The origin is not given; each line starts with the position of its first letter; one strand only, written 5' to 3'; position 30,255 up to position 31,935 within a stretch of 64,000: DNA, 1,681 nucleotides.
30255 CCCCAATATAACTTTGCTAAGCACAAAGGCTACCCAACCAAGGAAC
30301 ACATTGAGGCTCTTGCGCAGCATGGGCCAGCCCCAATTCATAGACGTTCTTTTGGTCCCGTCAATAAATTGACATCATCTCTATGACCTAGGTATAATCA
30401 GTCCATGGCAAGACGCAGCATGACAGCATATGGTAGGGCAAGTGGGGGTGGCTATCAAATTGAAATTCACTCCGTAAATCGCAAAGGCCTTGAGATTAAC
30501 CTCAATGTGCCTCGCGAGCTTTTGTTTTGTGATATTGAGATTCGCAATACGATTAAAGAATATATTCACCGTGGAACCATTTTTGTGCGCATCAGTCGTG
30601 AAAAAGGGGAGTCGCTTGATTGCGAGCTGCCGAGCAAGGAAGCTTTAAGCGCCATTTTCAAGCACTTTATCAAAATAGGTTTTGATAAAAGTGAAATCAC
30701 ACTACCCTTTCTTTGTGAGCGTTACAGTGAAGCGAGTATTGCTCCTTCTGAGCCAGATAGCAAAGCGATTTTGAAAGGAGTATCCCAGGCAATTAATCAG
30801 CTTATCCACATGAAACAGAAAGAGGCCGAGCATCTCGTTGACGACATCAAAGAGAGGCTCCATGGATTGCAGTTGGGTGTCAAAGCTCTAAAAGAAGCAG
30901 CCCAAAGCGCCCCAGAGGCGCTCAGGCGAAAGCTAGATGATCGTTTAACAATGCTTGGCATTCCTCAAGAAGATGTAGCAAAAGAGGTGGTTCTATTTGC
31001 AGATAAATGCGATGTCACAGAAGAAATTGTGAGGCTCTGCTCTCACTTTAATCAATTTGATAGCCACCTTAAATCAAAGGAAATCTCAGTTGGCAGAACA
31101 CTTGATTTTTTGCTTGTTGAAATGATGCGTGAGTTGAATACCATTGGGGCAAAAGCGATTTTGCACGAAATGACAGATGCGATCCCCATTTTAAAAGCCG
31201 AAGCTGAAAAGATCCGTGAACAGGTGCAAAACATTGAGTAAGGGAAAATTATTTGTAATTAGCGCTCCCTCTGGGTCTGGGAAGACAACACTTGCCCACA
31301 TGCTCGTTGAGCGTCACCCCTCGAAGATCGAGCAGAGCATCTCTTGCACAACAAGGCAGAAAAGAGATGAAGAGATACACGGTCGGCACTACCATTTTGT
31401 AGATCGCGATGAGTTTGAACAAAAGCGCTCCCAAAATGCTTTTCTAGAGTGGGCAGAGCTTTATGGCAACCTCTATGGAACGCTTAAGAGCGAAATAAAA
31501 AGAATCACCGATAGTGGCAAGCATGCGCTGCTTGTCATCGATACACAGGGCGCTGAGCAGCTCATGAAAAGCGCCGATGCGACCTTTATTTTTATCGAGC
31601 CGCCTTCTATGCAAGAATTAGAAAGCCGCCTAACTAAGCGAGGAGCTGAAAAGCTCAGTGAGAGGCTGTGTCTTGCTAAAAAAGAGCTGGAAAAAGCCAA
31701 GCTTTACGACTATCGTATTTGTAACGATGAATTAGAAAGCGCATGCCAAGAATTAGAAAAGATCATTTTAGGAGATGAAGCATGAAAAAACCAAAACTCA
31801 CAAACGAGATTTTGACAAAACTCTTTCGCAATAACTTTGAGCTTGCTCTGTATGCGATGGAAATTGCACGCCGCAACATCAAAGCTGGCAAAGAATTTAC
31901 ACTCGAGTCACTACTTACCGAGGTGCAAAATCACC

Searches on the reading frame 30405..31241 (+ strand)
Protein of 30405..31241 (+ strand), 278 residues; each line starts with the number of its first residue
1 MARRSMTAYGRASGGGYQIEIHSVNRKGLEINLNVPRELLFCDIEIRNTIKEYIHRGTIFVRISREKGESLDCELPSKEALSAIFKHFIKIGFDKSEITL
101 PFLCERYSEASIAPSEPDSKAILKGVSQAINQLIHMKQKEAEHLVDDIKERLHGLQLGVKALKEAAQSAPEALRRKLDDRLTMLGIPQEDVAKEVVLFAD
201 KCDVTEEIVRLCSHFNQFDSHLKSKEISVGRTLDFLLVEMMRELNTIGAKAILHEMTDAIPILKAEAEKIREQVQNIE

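Call 52: search_protein_families(library=pfam, proteins=[window:30405-31241:+], max_evalue=0.0001)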
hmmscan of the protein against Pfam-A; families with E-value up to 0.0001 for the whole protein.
window:30405-31241:+ (278 aa): 2 families
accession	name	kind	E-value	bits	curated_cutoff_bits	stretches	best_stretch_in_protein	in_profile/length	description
PF08340.16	YicC-like_C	-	8.2e-33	113.5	27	1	165-278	4-120/120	Endoribonuclease YicC-like, C-terminal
PF03755.18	YicC-like_N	-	4.2e-22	79.6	25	1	4-144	2-154/156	Endoribonuclease YicC-like, N-terminal region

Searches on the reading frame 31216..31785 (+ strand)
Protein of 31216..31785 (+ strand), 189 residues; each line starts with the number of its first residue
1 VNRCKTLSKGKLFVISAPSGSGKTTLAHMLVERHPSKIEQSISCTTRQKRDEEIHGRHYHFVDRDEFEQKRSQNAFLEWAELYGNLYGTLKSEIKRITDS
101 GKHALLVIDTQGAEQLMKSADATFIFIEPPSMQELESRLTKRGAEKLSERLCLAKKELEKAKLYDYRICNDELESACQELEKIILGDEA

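Call 52: search_protein_families(library=pfam, proteins=[window:31216-31785:+], max_evalue=0.0001)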
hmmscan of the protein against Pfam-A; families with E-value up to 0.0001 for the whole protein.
window:31216-31785:+ (189 aa): 3 families
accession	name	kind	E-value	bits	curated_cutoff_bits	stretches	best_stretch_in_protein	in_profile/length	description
PF00625.27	Guanylate_kin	-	1.1e-47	162.5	25.2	1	10-184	2-179/182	Guanylate kinase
PF20720.3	nSTAND3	-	4e-05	23.8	27.2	0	5-50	12-57/155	Novel STAND NTPase 3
PF13401.12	AAA_22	-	8.9e-05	23.3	27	0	10-58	5-33/130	AAA domain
